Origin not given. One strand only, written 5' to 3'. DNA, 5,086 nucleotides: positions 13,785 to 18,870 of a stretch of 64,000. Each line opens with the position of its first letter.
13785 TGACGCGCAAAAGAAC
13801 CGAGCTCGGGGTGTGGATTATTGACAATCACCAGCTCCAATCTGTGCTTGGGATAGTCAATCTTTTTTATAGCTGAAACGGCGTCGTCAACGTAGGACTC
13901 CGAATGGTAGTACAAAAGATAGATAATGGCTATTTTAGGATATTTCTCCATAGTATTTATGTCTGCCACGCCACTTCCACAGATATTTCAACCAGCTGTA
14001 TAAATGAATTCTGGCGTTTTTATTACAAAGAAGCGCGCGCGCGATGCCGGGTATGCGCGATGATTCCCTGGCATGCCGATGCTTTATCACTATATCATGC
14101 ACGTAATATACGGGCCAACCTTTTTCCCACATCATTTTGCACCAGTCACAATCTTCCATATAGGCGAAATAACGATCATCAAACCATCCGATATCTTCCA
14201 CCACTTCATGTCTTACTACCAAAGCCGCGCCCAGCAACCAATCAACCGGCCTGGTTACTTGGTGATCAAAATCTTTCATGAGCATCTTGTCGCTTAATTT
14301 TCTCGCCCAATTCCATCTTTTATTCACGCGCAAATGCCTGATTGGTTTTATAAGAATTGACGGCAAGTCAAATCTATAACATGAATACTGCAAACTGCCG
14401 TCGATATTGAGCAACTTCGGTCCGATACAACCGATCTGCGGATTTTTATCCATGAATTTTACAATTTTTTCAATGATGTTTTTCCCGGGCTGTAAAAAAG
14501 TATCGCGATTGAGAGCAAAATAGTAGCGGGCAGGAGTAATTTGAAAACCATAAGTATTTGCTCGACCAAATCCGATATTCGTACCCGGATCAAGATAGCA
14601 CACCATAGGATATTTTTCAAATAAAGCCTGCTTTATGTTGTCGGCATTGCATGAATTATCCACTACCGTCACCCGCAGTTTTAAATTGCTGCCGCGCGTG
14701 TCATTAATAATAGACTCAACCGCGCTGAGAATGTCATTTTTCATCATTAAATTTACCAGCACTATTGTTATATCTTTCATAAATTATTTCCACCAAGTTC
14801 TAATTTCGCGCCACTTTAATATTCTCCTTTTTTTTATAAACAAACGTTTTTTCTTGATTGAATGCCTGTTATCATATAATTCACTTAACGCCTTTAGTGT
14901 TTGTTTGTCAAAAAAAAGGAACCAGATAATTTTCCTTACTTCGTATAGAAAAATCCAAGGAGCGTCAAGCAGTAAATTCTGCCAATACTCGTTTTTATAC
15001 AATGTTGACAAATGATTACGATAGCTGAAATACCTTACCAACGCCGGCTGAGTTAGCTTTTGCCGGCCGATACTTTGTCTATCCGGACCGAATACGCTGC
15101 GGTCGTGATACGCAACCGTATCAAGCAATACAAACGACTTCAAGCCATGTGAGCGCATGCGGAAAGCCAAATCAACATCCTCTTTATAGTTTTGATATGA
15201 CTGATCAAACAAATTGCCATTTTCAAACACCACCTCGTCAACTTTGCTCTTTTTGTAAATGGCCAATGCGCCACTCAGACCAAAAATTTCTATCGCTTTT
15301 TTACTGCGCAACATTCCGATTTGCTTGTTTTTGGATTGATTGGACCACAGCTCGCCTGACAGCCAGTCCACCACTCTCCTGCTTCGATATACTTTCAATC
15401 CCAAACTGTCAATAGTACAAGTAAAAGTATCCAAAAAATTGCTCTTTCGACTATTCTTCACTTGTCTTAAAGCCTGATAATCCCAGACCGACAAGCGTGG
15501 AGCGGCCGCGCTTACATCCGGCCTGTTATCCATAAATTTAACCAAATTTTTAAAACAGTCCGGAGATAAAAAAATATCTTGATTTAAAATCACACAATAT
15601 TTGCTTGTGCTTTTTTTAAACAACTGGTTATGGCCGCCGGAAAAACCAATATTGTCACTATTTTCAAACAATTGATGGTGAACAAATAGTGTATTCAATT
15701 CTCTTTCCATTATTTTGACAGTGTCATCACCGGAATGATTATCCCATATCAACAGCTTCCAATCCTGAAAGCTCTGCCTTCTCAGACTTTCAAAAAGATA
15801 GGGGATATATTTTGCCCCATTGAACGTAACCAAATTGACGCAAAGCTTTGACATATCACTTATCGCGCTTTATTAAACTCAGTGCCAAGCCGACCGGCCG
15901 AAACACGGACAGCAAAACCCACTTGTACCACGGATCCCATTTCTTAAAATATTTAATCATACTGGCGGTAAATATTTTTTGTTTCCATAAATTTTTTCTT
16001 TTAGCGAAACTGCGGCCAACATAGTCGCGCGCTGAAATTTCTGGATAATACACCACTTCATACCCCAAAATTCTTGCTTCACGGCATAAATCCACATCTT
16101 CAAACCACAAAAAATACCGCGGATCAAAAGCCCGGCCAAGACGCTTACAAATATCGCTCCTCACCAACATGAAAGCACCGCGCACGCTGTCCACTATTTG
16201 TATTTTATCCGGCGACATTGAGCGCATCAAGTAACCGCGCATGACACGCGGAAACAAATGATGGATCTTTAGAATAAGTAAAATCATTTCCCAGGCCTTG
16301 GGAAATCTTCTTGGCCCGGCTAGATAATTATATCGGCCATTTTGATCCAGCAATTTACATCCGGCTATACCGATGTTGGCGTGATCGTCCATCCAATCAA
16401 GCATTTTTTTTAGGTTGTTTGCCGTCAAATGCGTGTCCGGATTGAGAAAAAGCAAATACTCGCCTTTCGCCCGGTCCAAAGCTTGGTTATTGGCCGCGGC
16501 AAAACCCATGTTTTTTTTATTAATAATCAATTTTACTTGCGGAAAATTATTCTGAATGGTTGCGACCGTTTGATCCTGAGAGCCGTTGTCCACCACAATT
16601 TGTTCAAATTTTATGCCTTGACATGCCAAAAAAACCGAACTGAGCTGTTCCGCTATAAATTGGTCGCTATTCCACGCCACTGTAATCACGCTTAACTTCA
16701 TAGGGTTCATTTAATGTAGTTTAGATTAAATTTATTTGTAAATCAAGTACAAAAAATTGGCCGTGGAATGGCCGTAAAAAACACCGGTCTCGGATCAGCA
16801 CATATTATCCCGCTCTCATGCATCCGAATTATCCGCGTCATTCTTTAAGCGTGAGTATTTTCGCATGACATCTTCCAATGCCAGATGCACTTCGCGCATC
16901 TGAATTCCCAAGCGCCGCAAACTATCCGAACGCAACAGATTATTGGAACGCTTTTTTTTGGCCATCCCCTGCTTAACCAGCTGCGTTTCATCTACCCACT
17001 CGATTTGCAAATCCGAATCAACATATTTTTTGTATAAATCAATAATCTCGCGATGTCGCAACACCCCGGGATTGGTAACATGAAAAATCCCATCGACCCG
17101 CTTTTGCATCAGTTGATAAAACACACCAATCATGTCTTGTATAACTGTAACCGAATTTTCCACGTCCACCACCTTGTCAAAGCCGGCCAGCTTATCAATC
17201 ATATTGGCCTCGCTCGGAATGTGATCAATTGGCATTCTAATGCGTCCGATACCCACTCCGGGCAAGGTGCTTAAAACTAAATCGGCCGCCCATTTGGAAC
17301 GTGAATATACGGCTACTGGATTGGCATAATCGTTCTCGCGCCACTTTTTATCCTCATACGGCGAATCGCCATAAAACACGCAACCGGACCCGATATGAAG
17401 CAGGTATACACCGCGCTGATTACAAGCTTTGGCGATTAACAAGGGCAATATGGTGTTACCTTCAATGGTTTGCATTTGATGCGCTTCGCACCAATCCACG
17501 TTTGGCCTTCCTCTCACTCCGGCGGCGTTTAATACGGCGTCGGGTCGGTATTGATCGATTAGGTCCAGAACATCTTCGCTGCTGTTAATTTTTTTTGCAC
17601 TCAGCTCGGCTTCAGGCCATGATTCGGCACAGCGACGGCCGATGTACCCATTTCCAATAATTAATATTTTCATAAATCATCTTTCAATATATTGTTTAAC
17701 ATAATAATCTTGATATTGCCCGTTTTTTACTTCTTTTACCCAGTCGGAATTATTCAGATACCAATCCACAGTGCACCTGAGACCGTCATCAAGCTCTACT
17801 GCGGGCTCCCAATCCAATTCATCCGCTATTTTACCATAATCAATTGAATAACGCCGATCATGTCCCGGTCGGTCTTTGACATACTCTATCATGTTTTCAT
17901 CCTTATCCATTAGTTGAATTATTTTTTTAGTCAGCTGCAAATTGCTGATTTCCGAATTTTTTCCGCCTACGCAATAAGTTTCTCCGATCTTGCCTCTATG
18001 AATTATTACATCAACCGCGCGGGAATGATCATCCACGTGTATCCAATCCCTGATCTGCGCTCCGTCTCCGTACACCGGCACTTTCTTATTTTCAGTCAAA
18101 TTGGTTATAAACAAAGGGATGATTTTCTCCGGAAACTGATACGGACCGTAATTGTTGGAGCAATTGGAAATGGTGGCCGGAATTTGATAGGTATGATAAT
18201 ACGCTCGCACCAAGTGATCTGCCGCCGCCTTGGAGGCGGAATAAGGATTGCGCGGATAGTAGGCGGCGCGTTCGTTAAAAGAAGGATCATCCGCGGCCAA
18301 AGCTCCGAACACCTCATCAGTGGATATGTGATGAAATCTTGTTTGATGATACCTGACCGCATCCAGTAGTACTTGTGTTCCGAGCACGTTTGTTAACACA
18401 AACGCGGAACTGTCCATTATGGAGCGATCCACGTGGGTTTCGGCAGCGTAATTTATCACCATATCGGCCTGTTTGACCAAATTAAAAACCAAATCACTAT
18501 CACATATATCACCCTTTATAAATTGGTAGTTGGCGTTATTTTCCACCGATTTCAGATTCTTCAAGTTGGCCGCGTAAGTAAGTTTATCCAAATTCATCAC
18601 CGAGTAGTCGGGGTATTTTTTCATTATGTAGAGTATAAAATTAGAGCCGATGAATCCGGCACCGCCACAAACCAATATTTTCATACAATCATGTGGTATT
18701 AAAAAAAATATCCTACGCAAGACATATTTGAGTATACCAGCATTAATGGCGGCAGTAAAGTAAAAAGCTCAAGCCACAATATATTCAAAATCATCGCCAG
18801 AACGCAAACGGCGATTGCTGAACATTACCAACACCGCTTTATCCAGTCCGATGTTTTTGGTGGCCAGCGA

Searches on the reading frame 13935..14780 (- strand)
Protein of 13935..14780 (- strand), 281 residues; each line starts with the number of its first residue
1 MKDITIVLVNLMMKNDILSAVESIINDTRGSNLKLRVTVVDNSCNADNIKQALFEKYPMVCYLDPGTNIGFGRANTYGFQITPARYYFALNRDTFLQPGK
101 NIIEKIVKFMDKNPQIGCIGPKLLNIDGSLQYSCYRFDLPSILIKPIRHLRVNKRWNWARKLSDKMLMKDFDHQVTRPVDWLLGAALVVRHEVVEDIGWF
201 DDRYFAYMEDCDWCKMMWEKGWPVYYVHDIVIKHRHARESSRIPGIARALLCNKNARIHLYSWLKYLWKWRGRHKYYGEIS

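Call 18: search_protein_families(library=pfam, proteins=[window:13935-14780:-], max_evalue=0.00001)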
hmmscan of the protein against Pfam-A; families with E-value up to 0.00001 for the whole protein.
window:13935-14780:- (281 aa): 2 families
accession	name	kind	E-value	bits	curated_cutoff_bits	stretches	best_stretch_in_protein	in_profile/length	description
PF13641.12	Glyco_tranf_2_3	-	9.5e-07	29.5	27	1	14-239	13-216/230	Glycosyltransferase like family 2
PF00535.33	Glycos_transf_2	-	1.2e-06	29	23.3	1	14-129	10-122/168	Glycosyl transferase family 2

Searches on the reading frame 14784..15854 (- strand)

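Call 18: search_protein_families(library=pfam, proteins=[window:14784-15854:-], max_evalue=0.00001)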
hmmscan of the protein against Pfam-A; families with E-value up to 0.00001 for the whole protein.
window:14784-15854:- (356 aa): 1 family
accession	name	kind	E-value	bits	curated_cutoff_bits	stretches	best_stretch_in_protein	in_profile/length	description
PF00535.33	Glycos_transf_2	-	1.3e-18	67.9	23.3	1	8-142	4-141/168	Glycosyl transferase family 2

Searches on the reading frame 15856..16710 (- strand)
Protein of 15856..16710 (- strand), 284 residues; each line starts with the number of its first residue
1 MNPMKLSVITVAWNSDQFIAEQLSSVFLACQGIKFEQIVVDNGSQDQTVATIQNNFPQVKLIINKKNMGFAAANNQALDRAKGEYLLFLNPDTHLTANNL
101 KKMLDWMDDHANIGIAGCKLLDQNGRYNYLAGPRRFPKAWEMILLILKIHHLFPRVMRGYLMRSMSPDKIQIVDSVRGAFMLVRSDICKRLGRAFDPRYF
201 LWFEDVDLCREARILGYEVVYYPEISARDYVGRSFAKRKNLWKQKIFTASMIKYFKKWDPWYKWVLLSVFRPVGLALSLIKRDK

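Call 18: search_protein_families(library=pfam, proteins=[window:15856-16710:-], max_evalue=0.00001)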
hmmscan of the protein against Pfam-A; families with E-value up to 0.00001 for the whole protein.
window:15856-16710:- (284 aa): 5 families
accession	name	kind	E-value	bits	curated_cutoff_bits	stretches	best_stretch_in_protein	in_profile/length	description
PF00535.33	Glycos_transf_2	-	4.4e-22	79.2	23.3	1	7-134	1-130/168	Glycosyl transferase family 2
PF13641.12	Glyco_tranf_2_3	-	1.9e-17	64.5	27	1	6-239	3-221/230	Glycosyltransferase like family 2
PF13632.12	Glyco_trans_2_3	-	9.8e-10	39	27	1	86-271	2-161/198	Glycosyl transferase family group 2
PF13712.12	Glyco_tranf_2_5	-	2.1e-09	37.9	27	1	66-220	37-178/210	Glycosyltransferase like family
PF10111.15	Glyco_tranf_2_2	-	9.6e-09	35.6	27.3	1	14-105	9-104/276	Glycosyltransferase like family 2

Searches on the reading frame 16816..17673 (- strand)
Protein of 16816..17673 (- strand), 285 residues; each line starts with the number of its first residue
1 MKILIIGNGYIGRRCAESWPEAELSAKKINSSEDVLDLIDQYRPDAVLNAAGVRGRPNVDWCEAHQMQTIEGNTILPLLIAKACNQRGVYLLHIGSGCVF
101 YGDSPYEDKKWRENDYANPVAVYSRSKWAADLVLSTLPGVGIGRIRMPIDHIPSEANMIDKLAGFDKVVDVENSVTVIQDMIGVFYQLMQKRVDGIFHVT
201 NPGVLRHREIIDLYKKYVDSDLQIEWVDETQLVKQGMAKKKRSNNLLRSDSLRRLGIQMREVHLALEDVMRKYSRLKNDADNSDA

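Call 19: search_protein_families(library=pfam, proteins=[window:16816-17673:-], max_evalue=0.00001)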
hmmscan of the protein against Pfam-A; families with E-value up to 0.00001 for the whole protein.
window:16816-17673:- (285 aa): 2 families
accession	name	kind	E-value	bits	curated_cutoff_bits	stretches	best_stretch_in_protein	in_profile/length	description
PF04321.23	RmlD_sub_bind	-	5.2e-19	68.8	27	1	1-273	1-285/287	RmlD substrate binding domain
PF01370.27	Epimerase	-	4.4e-12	46.4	20.9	1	24-133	45-152/240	NAD dependent epimerase/dehydratase family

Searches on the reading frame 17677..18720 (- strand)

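Call 19: search_protein_families(library=pfam, proteins=[window:17677-18720:-], max_evalue=0.00001)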
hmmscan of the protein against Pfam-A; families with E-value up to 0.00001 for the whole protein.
window:17677-18720:- (347 aa): 6 families
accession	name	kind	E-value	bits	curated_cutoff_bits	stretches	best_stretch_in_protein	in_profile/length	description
PF16363.11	GDP_Man_Dehyd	-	1.2e-80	271.9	27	1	16-315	1-330/332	GDP-mannose 4,6 dehydratase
PF01370.27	Epimerase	-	9.1e-62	209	20.9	1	15-252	1-240/240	NAD dependent epimerase/dehydratase family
PF01073.25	3Beta_HSD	-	4.3e-16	59.2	22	1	16-231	1-220/280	3-beta hydroxysteroid dehydrogenase/isomerase family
PF02719.21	Polysacc_synt_2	-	7.1e-16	58.7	20.2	1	15-286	1-266/293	Polysaccharide biosynthesis protein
PF04321.23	RmlD_sub_bind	-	8.1e-15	55.1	27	1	13-275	1-235/287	RmlD substrate binding domain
PF07993.18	NAD_binding_4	-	3.6e-12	46.4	20.1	1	19-189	3-206/258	Male sterility protein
